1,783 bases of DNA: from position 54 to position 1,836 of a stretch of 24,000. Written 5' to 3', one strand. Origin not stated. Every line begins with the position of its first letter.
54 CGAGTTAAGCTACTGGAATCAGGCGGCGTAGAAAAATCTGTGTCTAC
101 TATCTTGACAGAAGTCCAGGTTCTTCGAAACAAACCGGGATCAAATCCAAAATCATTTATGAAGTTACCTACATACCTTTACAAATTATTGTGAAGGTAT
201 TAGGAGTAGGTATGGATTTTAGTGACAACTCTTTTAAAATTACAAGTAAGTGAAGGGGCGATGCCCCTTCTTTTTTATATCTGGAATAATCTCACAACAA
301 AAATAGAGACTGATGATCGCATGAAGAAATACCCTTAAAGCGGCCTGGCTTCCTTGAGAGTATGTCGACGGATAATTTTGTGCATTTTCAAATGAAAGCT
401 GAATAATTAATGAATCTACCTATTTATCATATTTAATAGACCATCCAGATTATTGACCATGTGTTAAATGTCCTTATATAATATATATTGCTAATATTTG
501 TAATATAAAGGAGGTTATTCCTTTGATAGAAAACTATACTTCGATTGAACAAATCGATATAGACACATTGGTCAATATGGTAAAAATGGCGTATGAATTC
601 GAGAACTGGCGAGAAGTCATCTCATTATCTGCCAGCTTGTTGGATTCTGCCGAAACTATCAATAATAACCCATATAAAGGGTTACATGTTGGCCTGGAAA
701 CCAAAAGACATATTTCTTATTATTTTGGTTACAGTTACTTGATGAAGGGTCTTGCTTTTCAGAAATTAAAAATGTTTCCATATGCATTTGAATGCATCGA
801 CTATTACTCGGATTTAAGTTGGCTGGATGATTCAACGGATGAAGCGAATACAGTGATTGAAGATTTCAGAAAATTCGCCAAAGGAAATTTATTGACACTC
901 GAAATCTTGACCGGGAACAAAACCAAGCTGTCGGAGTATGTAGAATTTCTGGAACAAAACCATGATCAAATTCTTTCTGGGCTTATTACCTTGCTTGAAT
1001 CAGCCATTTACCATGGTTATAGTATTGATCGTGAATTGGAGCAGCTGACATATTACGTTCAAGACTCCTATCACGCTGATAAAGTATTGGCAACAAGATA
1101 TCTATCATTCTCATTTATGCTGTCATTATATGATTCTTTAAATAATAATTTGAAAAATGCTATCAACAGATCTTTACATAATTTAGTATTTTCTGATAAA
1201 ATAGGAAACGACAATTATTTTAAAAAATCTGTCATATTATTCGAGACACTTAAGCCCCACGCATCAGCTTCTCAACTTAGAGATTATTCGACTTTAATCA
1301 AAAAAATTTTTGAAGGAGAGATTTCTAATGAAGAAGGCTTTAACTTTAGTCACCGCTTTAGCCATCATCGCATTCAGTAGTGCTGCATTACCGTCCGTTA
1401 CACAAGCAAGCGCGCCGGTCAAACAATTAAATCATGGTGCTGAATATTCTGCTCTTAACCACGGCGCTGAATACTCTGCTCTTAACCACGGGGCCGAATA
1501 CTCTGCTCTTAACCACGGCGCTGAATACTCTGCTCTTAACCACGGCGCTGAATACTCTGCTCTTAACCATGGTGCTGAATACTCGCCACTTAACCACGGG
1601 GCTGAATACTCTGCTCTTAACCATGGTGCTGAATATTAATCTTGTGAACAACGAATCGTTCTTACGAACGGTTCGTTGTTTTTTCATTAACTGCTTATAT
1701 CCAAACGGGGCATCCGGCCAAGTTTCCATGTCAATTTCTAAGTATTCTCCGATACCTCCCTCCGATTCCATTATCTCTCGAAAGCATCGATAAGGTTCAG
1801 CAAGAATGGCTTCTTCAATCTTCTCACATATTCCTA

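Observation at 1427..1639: Copy-to-copy substitutions are almost all synonymous, which identifies the coding frame and suggests core (L)NHGAEY plus an S-A linker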

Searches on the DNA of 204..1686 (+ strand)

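Call 70: search_dna_similar(query=window:204-1686:+, collection=plasmids, mode=distant, max_rows=10)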
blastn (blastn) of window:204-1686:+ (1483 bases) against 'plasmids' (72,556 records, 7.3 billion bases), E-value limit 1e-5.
No match.
